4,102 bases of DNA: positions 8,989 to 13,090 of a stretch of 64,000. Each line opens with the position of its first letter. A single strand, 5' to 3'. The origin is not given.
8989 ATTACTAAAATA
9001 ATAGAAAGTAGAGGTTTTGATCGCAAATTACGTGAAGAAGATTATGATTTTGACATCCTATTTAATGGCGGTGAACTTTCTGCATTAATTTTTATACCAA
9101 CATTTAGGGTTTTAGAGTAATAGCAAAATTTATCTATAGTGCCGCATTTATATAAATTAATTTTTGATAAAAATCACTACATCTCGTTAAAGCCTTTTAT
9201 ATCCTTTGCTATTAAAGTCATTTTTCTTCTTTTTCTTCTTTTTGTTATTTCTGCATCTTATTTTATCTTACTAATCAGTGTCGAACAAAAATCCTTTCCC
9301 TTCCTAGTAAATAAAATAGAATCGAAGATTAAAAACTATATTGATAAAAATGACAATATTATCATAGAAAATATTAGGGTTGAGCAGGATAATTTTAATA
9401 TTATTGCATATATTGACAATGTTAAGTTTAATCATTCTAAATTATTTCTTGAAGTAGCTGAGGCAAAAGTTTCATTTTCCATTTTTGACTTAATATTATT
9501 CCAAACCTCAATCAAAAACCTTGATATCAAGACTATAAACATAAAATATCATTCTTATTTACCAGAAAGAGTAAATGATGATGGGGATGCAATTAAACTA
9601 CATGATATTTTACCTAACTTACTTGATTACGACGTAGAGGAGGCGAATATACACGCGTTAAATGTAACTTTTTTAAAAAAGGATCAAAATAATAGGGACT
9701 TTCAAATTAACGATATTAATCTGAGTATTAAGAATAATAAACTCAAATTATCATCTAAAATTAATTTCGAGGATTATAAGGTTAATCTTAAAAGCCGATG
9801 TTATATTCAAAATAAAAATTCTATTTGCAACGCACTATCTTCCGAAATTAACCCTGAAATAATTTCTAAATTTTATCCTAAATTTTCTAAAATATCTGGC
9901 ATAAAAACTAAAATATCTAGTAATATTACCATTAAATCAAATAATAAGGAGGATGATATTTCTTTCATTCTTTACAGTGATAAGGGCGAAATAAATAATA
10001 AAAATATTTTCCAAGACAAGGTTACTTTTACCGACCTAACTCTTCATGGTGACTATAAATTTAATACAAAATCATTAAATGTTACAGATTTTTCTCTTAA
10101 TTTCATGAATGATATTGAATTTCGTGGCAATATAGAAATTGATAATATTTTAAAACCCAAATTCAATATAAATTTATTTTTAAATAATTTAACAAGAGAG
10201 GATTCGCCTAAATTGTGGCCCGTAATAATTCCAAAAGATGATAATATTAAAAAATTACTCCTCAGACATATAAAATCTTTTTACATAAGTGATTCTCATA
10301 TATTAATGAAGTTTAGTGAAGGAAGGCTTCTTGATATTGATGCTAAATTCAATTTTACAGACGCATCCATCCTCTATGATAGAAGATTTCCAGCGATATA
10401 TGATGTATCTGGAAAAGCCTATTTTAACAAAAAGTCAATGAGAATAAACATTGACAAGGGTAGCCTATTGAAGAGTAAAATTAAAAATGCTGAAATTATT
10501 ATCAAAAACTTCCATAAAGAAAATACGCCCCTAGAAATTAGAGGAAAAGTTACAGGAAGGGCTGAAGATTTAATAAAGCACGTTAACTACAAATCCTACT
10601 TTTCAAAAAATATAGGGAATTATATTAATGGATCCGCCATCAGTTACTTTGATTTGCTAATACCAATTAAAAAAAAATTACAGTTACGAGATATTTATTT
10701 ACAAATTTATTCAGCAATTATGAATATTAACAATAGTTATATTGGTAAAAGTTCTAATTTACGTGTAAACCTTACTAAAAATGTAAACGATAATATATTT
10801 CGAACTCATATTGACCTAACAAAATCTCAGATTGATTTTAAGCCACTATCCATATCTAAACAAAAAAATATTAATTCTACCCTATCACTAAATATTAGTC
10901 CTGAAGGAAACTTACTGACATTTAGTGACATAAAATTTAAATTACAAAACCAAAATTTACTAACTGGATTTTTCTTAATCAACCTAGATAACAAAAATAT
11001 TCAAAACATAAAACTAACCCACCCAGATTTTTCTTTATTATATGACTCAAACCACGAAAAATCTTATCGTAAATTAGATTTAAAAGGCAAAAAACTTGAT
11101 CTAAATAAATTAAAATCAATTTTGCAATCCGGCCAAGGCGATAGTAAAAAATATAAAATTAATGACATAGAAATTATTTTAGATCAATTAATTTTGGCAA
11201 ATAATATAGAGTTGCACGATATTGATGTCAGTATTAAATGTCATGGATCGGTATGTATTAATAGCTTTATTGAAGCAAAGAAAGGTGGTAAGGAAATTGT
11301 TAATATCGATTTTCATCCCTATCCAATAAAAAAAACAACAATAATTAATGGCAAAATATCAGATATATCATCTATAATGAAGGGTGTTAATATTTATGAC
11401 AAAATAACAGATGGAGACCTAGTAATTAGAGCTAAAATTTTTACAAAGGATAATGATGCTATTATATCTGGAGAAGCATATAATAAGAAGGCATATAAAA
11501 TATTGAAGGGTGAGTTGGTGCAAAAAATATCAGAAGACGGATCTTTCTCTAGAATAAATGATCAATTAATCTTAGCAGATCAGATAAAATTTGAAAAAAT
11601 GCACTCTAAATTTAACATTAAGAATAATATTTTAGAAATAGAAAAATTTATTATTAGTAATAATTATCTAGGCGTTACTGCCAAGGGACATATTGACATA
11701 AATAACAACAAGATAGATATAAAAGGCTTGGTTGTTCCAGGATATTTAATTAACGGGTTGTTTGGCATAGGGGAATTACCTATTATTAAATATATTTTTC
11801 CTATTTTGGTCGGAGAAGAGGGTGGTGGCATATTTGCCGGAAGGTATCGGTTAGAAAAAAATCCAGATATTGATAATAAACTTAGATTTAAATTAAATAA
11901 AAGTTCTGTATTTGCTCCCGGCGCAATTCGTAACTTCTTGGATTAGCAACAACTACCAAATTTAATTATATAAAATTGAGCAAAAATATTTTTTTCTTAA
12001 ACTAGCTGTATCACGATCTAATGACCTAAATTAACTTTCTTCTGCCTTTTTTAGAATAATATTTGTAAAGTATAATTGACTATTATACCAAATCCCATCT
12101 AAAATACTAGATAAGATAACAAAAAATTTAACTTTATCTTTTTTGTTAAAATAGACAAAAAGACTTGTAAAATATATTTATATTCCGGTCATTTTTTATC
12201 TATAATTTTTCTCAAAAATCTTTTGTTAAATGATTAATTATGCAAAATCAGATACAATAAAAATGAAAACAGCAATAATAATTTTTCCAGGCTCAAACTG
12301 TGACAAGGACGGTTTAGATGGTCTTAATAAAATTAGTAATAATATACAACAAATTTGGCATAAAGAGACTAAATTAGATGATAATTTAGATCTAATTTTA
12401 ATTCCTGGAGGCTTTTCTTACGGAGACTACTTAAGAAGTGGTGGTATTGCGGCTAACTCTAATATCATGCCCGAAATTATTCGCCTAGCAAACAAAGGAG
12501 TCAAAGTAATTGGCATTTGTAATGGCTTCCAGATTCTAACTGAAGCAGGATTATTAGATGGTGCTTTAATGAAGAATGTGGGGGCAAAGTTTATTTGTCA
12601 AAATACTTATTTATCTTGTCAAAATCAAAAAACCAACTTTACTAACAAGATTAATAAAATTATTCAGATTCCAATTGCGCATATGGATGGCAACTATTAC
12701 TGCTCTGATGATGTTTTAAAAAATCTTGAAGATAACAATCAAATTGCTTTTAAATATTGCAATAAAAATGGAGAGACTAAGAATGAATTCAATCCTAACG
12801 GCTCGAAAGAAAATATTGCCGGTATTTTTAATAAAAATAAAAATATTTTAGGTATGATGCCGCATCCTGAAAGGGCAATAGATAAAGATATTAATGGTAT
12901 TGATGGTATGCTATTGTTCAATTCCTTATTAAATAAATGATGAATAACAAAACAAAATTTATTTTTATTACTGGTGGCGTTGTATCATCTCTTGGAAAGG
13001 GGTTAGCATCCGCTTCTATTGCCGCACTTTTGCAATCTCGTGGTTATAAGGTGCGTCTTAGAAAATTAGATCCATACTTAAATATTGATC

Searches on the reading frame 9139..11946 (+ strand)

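Call 19: search_protein_families(library=ncbifam, proteins=[window:9139-11946:+], max_evalue=0.00001)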
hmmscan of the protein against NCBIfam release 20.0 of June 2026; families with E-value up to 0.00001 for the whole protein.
window:9139-11946:+ (935 aa): 1 family
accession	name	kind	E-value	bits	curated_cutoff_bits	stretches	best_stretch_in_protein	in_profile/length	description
TIGR02099.1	TIGR02099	equivalog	2.2e-08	32.2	519.15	1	401-512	550-664/1260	YhdP family protein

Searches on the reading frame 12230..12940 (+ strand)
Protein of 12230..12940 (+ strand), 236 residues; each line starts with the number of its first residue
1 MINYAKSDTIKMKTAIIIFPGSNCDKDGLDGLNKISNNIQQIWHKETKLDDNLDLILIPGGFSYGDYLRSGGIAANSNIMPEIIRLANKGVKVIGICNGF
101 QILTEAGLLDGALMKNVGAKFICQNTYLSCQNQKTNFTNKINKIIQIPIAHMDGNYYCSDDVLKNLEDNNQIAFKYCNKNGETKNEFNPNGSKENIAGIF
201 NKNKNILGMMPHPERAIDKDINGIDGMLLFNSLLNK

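Call 19: search_protein_families(library=ncbifam, proteins=[window:12230-12940:+], max_evalue=0.00001)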
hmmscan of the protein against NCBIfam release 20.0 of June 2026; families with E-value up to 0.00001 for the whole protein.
window:12230-12940:+ (236 aa): 8 families
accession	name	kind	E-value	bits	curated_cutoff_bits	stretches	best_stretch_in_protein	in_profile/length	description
TIGR01737.1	FGAM_synth_I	equivalog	3e-89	298.3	177.8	1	12-235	1-226/228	phosphoribosylformylglycinamidine synthase I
NF002957.0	PRK03619.1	equivalog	6.1e-89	297.2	212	1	12-235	1-218/222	phosphoribosylformylglycinamidine synthase subunit PurQ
NF002252.0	PRK01175.1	equivalog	2e-51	174.5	298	1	11-217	3-229/261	phosphoribosylformylglycinamidine synthase subunit PurQ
TIGR01857.1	FGAM-synthase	equivalog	3.5e-27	94.4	1057.05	1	4-226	970-1225/1239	phosphoribosylformylglycinamidine synthase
NF003672.0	PRK05297.1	equivalog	2.9e-21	74.8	783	1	39-217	1069-1260/1290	phosphoribosylformylglycinamidine synthase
TIGR01735.1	FGAM_synt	equivalog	1.7e-19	68.8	1123.05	1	31-217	1077-1278/1307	phosphoribosylformylglycinamidine synthase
NF001989.1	PRK00784.1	equivalog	9.7e-07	27.8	273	1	27-113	262-343/480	cobyric acid synthase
TIGR01382.1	PfpI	subfamily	9.7e-06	25.2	139.05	0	51-112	61-116/169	DJ-1/PfpI/YhbO family deglycase/protease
